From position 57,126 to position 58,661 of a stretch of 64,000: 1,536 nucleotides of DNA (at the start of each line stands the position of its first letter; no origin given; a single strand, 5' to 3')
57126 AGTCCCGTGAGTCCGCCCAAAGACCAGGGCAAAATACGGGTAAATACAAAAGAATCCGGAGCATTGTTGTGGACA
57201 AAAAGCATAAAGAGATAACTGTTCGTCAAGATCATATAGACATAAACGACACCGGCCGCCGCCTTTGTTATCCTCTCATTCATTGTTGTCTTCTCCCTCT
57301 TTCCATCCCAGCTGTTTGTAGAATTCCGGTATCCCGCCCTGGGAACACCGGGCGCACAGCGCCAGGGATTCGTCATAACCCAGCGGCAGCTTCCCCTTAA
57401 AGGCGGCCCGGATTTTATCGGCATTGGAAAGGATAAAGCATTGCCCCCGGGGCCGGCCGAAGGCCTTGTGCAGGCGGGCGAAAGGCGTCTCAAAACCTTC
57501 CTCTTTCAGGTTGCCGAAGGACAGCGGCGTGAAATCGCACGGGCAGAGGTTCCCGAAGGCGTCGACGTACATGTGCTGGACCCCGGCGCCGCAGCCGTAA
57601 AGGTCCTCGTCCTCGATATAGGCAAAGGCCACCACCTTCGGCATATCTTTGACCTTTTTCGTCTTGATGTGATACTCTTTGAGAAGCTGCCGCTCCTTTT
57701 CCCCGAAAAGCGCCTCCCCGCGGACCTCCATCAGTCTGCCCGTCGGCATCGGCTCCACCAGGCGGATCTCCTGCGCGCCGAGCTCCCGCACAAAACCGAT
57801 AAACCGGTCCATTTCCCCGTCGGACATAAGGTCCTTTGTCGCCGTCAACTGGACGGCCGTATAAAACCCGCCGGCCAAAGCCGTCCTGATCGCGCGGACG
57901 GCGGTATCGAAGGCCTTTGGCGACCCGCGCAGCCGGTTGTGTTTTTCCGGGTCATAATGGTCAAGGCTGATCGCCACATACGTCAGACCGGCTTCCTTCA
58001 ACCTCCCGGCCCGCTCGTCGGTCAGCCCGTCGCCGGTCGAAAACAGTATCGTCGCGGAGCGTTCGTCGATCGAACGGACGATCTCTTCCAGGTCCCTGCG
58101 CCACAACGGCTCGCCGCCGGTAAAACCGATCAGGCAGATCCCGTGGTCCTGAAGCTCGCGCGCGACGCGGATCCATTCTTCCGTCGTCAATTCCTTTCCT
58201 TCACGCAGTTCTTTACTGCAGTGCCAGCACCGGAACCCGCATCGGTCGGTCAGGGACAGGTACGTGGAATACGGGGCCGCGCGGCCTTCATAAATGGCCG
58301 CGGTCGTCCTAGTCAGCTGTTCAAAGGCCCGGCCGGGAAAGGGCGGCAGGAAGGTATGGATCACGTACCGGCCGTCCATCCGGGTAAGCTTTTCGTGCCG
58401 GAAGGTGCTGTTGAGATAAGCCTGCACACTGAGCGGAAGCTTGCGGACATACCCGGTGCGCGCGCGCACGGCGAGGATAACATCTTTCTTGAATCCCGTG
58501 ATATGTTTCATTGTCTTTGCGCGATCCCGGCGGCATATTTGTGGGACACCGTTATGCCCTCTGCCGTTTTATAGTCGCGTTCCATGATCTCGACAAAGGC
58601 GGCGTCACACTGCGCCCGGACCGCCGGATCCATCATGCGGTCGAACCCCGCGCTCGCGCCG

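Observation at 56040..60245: Tight operon: signal peptidase I - SAM methyltransferase - radical SAM/SPASM enzyme - two unknown membrane proteins (candidate protein/peptide maturation system)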

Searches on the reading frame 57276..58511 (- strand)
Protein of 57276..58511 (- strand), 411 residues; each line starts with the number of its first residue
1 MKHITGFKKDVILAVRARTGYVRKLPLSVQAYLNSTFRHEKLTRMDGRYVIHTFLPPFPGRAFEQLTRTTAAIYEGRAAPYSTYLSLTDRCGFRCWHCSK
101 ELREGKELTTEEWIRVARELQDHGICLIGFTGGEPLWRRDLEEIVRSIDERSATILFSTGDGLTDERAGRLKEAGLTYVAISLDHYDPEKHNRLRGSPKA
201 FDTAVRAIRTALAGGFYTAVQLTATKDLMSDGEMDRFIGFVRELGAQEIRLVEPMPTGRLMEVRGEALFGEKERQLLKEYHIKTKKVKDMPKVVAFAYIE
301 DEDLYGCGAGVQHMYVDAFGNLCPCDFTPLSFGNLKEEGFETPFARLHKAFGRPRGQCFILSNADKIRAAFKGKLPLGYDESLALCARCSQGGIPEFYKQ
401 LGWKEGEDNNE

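Call 3: search_protein_families(library=pfam, proteins=[window:57276-58511:-], max_evalue=0.01)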
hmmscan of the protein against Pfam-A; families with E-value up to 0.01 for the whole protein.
window:57276-58511:- (411 aa): 3 families
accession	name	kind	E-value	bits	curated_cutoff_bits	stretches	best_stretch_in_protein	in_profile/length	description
PF04055.27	Radical_SAM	-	1.3e-23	84.5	29.5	1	86-218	2-143/166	Radical SAM superfamily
PF13186.11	SPASM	-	0.00012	22.7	21.5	1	307-341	1-40/67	Iron-sulfur cluster-binding domain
PF13353.11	Fer4_12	-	0.00015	22.5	22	1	90-183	14-113/137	4Fe-4S single cluster domain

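Call 4: search_protein_families(library=ncbifam, proteins=[window:57276-58511:-], max_evalue=0.01)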
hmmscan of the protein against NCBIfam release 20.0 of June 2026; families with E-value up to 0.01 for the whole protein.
window:57276-58511:- (411 aa): 50 families (the best 25 are shown)
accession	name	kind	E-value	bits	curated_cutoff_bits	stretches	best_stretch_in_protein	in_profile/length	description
TIGR02666.1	moaA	equivalog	6e-31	107.6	284.05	1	85-288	14-227/336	GTP 3',8-cyclase MoaA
TIGR02668.1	moaA_archaeal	equivalog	4e-30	104.9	325.25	1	85-264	14-196/303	GTP 3',8-cyclase MoaA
TIGR04055.1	rSAM_NirJ2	equivalog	4.4e-30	105.3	500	1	88-342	7-271/326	putative heme d1 biosynthesis radical SAM protein NirJ2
TIGR04545.1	rSAM_ahbD_hemeb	equivalog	1.2e-29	103.9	500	1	87-288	6-209/339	heme b synthase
TIGR02109.1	PQQ_syn_pqqE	equivalog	9.3e-28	97.2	381.35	1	79-357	5-292/358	pyrroloquinoline quinone biosynthesis protein PqqE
TIGR04347.1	pseudo_SAM_Halo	equivalog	1.5e-26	93.6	525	1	86-252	43-210/390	TIGR04347 family pseudo-SAM/SPASM protein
NF001199.0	PRK00164.2-1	equivalog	9e-25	87.4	231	1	84-256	15-189/308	GTP 3',8-cyclase MoaA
TIGR04053.2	TIGR04053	equivalog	2e-24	86.5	395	1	79-260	6-192/366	TIGR04053 family radical SAM/SPASM domain-containing protein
TIGR03962.1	mycofact_rSAM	equivalog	2.6e-23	82.7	265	1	75-339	6-276/339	mycofactocin radical SAM maturase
NF045574.1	sacti_mat_StsB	exception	3.2e-23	82.3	625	1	82-327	97-340/466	StsB family radical SAM/SPASM domain sactipeptide maturase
TIGR04133.1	rSAM_w_lipo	hypoth_equivalog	2e-21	76.3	425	1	86-326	29-280/350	TIGR04133 family radical SAM/SPASM protein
TIGR04054.1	rSAM_NirJ1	equivalog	3.1e-21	75.4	650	1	86-278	41-234/387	putative heme d1 biosynthesis radical SAM protein NirJ1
TIGR04546.1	rSAM_ahbC_deAc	equivalog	3.2e-21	75.6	650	1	86-286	44-245/390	12,18-didecarboxysiroheme deacetylase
TIGR04303.1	GeoRSP_rSAM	equivalog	2.8e-19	69.9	400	1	79-336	3-267/325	GeoRSP system radical SAM/SPASM protein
TIGR04250.1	SCM_rSAM_ScmE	equivalog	1.1e-18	67.3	400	1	80-231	2-157/358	SynChlorMet cassette radical SAM/SPASM protein ScmE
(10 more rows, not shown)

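Call 5: find_homologous_proteins(query=window:57276-58511:-, max_evalue=1e-10)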
Query window:57276-58511:- (411 aa): 1756 proteins with E <= 1e-10 among 8000 candidates; the best 120 are listed.
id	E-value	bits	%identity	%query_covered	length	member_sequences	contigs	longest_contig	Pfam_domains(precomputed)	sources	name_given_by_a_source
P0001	5.3e-283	956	100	100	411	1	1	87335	PF04055.28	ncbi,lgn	-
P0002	1.6e-174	599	60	98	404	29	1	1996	PF13186.12,PF04055.28,PF13353.12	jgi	-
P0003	3.2e-173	594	59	98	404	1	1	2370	PF13186.12,PF04055.28,PF13353.12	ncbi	-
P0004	9.7e-172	590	60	98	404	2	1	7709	PF13186.12,PF04055.28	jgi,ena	-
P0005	1.8e-171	589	59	98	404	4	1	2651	PF13186.12,PF04055.28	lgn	-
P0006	1.9e-171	589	60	98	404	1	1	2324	PF13186.12,PF04055.28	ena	-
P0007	5.0e-171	587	60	98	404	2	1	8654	PF13186.12,PF04055.28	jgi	-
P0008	1.2e-168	579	60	98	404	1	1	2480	PF04055.28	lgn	-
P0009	1.3e-167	576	58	98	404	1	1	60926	PF13186.12,PF04055.28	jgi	-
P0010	2.0e-166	572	59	98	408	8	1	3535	PF13186.12,PF04055.28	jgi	-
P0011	5.5e-165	567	57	98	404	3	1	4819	PF04055.28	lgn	-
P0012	4.8e-164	564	57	98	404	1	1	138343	PF13186.12,PF04055.28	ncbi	ncbi:MAG: radical SAM protein [Candidatus Omnitrophota bacterium]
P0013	3.3e-160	552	55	98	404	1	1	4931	PF13186.12,PF04055.28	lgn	-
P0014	2.3e-158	545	55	99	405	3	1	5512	PF13186.12,PF04055.28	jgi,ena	-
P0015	1.1e-156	540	53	99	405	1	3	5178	PF04055.28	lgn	-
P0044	2.2e-124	434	48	91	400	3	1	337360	PF13186.12,PF04055.28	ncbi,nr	ncbi:MAG: radical SAM protein [Kiritimatiellae bacterium]|nr:radical SAM protein [Kiritimatiellia ba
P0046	1.3e-123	431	48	98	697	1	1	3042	PF13847.13,PF05175.21,PF13186.12,PF13649.13,PF04055.28,PF01209.25,PF08241.19,PF08242.19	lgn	-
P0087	1.6e-90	322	36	99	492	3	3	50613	PF13186.12,PF04055.28,PF01206.23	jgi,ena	jgi:MoaA/NifB/PqqE/SkfB family radical SAM enzyme/TusA-related sulfurtransferase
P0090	6.4e-90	320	42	91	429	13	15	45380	PF13186.12,PF04055.28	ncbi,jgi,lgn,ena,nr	ncbi:MAG TPA: radical SAM protein [Verrucomicrobiota bacterium]|jgi:MoaA/NifB/PqqE/SkfB family radic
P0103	1.0e-88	316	41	90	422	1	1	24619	PF13186.12,PF04055.28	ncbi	ncbi:MAG: radical SAM/SPASM domain-containing protein [Nanobdellota archaeon]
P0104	1.0e-88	316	39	93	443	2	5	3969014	PF13186.12,PF04055.28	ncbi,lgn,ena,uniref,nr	ncbi:radical SAM/SPASM domain-containing protein [Desulforamulus ruminis]|uniref:Radical SAM domain 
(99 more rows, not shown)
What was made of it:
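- A 697-aa MT–rSAM fusion protein exists, P0046 (call 5).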

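Call 6: find_encoding_contigs(protein=P0012, flank=6000, max_places=2)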
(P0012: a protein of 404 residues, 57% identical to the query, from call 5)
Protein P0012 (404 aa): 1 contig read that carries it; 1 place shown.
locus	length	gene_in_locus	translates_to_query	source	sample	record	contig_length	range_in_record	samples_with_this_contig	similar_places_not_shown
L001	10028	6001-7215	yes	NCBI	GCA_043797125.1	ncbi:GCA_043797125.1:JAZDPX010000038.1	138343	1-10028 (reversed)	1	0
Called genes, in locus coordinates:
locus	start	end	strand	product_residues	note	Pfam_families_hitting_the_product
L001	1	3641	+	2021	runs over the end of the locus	PF01835:MG2, PF07703:A2M_BRD (weak), PF00207:A2M, PF17973:bMG10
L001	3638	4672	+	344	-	PF00850:Hist_deacetyl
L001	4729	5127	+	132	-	-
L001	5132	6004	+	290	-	PF01209:Ubie_methyltran, PF05175:MTS, PF13489:Methyltransf_23 (faint), PF13649:Methyltransf_25, PF13847:Methyltransf_31, PF08241:Methyltransf_11, PF08242:Methyltransf_12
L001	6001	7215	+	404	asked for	PF04055:Radical_SAM, PF13186:SPASM (faint)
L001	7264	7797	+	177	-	-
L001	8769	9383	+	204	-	PF19570:DUF6088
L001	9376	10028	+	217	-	PF08843:AbiEii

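Call 7: find_encoding_contigs(protein=P0044, flank=6000, max_places=2)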
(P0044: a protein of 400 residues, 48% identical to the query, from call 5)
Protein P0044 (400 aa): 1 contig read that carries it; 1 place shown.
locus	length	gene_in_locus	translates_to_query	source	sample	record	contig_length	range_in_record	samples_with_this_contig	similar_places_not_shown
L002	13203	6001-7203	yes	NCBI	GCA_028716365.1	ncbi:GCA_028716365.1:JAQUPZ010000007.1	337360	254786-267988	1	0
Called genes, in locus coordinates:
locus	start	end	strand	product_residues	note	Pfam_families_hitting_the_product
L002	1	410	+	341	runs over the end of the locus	PF02445:NadA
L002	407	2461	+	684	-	PF04851:ResIII, PF13604:AAA_30 (faint), PF17757:UvrB_inter, PF27431:UvrB_3rd, PF00271:Helicase_C, PF12344:UvrB, PF02151:UVR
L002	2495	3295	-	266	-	PF02811:PHP, PF13263:PHP_C (weak)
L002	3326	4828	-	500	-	PF00158:Sigma54_activat, PF25601:AAA_lid_14 (weak)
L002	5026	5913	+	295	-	PF01209:Ubie_methyltran, PF01135:PCMT, PF05175:MTS, PF08704:GCD14 (weak), PF08241:Methyltransf_11, PF08242:Methyltransf_12, PF13649:Methyltransf_25, PF13847:Methyltransf_31, +1 more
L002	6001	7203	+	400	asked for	PF04055:Radical_SAM, PF13186:SPASM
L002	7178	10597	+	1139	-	PF05977:MFS_3, PF07690:MFS_1, PF01553:Acyltransferase, PF00501:AMP-binding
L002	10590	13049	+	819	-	-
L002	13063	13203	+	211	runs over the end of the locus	PF02660:G3P_acyltransf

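Call 8: find_encoding_contigs(protein=P0104, flank=6000, max_places=2)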
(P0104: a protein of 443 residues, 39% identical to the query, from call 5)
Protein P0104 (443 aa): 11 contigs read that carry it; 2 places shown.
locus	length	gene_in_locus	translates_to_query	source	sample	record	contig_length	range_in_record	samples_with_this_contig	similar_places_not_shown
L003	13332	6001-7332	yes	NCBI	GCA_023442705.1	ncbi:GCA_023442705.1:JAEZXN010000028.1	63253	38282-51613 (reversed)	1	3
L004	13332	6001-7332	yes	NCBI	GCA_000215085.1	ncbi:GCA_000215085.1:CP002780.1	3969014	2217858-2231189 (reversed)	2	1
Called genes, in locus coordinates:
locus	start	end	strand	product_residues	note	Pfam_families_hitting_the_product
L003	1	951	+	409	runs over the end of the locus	PF00109:ketoacyl-synt, PF02801:Ketoacyl-synt_C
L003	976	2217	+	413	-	PF00109:ketoacyl-synt, PF02801:Ketoacyl-synt_C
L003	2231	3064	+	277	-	-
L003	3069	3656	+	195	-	PF01209:Ubie_methyltran, PF13489:Methyltransf_23, PF02353:CMAS (weak), PF05401:NodS (weak), PF13847:Methyltransf_31, PF08241:Methyltransf_11, PF08242:Methyltransf_12, PF13649:Methyltransf_25, +1 more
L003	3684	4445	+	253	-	PF04240:Caroten_synth (weak)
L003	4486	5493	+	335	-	PF01073:3Beta_HSD, PF01370:Epimerase, PF02719:Polysacc_synt_2, PF04321:RmlD_sub_bind (faint), PF05368:NmrA, PF07993:NAD_binding_4, PF13460:NAD_binding_10, PF16363:GDP_Man_Dehyd, +1 more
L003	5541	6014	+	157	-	PF10604:Polyketide_cyc2, PF03364:Polyketide_cyc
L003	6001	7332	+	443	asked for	PF04055:Radical_SAM, PF13186:SPASM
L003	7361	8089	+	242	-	PF04199:Cyclase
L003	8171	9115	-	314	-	PF00892:EamA, PF03151:TPT (faint), PF00892:EamA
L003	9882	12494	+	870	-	PF01326:PPDK_N, PF27448:Rph_4th, PF00391:PEP-utilizers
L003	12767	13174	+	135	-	-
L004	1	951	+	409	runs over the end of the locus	PF00109:ketoacyl-synt, PF02801:Ketoacyl-synt_C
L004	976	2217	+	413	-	PF00109:ketoacyl-synt, PF02801:Ketoacyl-synt_C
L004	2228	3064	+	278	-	-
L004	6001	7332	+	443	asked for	PF04055:Radical_SAM, PF13186:SPASM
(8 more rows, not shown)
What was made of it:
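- One is a ketosynthase / polyketide-cyclase cluster in Desulforamulus ruminis (call 8).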

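Call 10: search_solved_structures(query=window:57276-58511:-, max_evalue=0.001, show_alignments=1)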
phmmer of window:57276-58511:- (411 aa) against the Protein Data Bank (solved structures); distinct sequences matched with E-value up to 0.001: 9.
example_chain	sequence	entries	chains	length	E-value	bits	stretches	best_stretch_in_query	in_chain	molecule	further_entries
6efn_A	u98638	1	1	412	2.1e-14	56.4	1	79-340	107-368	Sporulation killing factor maturation protein SkfB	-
2fb2_A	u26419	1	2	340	2.8e-12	49.4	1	84-259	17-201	Molybdenum cofactor biosynthesis protein A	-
1tv7_A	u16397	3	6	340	2.9e-12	49.3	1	84-259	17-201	Molybdenum cofactor biosynthesis protein A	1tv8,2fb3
7vob_C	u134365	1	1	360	3.1e-12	49.2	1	82-218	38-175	Cytosylglucuronate decarboxylase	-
7voc_C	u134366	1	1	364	3.2e-12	49.2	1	81-218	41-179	Cytosylglucuronate decarboxylase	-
6c8v_A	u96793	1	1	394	5e-11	45.3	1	79-251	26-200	Coenzyme PQQ synthesis protein E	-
8wm2_A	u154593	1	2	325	1.2e-05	27.6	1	85-259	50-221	Fe-S radical SAM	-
3t7v_A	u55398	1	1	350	1.4e-05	27.3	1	81-217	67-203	methylornithine synthase PylB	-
5v1q_A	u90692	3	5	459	1.7e-05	27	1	90-341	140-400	Radical SAM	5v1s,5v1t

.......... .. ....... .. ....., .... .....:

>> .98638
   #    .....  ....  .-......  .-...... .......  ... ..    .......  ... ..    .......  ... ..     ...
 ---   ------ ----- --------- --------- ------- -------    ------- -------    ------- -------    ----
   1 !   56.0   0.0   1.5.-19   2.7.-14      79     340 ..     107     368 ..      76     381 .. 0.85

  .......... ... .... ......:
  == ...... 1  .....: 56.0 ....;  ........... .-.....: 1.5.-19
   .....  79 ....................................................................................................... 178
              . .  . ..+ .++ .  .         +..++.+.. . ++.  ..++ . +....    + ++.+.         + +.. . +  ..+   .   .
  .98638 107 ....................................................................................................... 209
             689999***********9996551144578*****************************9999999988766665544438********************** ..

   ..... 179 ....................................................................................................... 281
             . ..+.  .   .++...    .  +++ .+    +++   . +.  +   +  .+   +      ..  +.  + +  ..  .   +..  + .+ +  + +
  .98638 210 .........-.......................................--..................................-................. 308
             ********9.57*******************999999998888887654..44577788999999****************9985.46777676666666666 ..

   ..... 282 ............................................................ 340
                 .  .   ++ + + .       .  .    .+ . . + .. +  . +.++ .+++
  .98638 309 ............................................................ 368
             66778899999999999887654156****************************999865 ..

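Call 12: find_related_loci(query=A1, collection=genome_contigs, flank=8000)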
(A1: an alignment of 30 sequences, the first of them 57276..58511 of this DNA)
Query A1 (411 aa) in genome_contigs; peptide patterns used: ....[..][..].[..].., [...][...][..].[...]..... (x = any residue, [..] = any of these).
599 stretches matched a pattern (row limit reached: there are more); 515 encode a relative of the query (tblastn E <= 1e-3); the best 80 are kept; 80 distinct loci.
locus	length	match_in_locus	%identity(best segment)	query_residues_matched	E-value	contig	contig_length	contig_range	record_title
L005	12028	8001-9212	57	1-404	1e-170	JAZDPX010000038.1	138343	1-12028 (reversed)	MAG: Candidatus Omnitrophota bacterium isolate MEGAHIT-group-0.9 k141_13412636, whole genome shotgun sequence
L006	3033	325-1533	53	1-403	5e-171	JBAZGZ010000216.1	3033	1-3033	MAG: Candidatus Omnitrophota bacterium isolate SO_2017_LW3_58 NODE_136944_length_3033_cov_1.117688_LW162_2017, whole gen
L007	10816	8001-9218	55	1-407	4e-157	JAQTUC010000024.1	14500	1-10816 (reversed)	MAG: Candidatus Omnitrophota bacterium isolate STB_55 NODE_10054_length_14500_cov_2.855284_Sandtown_B, whole genome shot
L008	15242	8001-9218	55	1-405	9e-157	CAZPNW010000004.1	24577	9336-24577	MAG TPA_asm: uncultured Planctomycetales bacterium isolate binchicken_co216_53 genome assembly, contig: k141_2077816, wh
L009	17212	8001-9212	50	1-403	4e-144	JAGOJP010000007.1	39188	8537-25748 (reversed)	MAG: Candidatus Omnitrophota bacterium isolate Go_SlDig_bin_317 Go_SlDig_2701_length_39188_cov_4.904995, whole genome sh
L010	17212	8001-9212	50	1-403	7e-143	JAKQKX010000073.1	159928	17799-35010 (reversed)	MAG: Candidatus Omnitrophota bacterium isolate USDV_maxbin.135_sub k141_943144, whole genome shotgun sequence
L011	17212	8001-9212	50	1-403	2e-142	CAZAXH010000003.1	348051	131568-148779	MAG TPA_asm: uncultured Planctomycetales bacterium isolate binchicken_co117_398 genome assembly, contig: NODE_12_length_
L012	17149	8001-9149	48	22-404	4e-131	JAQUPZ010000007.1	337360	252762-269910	MAG: Kiritimatiellae bacterium isolate STD1_38 NODE_47_length_337360_cov_6.722741_Sandtown_D1, whole genome shotgun sequ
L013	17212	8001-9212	47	1-404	2e-128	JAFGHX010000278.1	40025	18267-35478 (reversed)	MAG: Kiritimatiellae bacterium isolate Zod_Metabat.16 k87_7845346, whole genome shotgun sequence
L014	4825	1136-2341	47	3-403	2e-128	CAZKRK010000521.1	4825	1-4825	MAG TPA_asm: uncultured Victivallales bacterium isolate binchicken_co97_363 genome assembly, contig: NODE_60503_length_4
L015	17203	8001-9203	45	3-403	8e-127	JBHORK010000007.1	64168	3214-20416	Verrucomicrobiota bacterium isolate SAG AM-311-M03 NODE_7_length_64168_cov_30.019622, whole genome shotgun sequence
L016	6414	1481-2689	46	3-405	1e-126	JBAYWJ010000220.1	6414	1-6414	MAG: Kiritimatiellia bacterium isolate SO_2016_LW3_80 scaffold19399_LW162_2016, whole genome shotgun sequence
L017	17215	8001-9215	46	3-406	4e-126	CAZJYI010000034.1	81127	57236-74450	MAG TPA_asm: uncultured Victivallales bacterium isolate binchicken_co97_160 genome assembly, contig: NODE_1002_length_81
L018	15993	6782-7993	45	3-406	1e-123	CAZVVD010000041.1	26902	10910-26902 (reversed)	MAG TPA_asm: uncultured Verrucomicrobiota bacterium isolate SRP192927_co5_128 genome assembly, contig: NODE_1922_length_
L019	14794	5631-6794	45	22-409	2e-117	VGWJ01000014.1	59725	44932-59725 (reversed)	MAG: Lentisphaerae bacterium isolate M_DeepCast_400m_m2_230 M_DeepCast_400m_m2_230_Ga0194112_10000459, whole genome shot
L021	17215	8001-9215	41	1-402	6e-106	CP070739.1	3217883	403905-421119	MAG: Methanomassiliicoccales archaeon isolate bin396 chromosome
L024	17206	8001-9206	40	1-402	5e-100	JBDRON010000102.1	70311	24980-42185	MAG: Elusimicrobiota bacterium isolate MEGAHIT-group-1.958 k141_3433497, whole genome shotgun sequence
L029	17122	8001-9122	41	38-401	3e-98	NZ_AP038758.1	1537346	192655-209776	Minisyncoccus archaeiphilus strain PMX.108 chromosome, complete genome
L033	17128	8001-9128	41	37-401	4e-96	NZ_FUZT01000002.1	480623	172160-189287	Maledivibacter halophilus strain M1, whole genome shotgun sequence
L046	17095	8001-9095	39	40-405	1e-90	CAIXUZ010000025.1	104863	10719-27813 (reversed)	MAG: uncultured Verrucomicrobia subdivision 3 bacterium isolate MJ-time_bin-1719 genome assembly, contig: bin-1719:25/82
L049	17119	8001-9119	39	40-401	3e-90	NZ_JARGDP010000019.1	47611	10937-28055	Petrocella sp. FN5 19, whole genome shotgun sequence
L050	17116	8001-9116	39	40-401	2e-90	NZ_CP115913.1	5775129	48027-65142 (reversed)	Oceanirhabdus sp. W0125-5 chromosome, complete genome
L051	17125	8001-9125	37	25-401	3e-90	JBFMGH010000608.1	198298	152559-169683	MAG: Cyanobacteriota bacterium isolate MAG292 MAG292_608, whole genome shotgun sequence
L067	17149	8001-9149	42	29-401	4e-91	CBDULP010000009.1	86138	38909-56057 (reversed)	MAG TPA_asm: uncultured Peptoclostridium sp. isolate SRR22808118_binner123_Refined_43 genome assembly, contig: ERZ250434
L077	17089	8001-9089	41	40-401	5e-86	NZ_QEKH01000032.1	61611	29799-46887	Victivallis vadensis strain DSM 14823 Ga0215691_132, whole genome shotgun sequence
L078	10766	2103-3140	42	28-361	3e-86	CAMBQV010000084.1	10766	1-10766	MAG: Akkermansia muciniphila isolate MiH-14oct19-68 genome assembly, contig: MiH-14oct19-C13058, whole genome shotgun se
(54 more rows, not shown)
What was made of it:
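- The cassette is present in both archaea and bacteria, including CPR and DPANN lineages (call 12).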
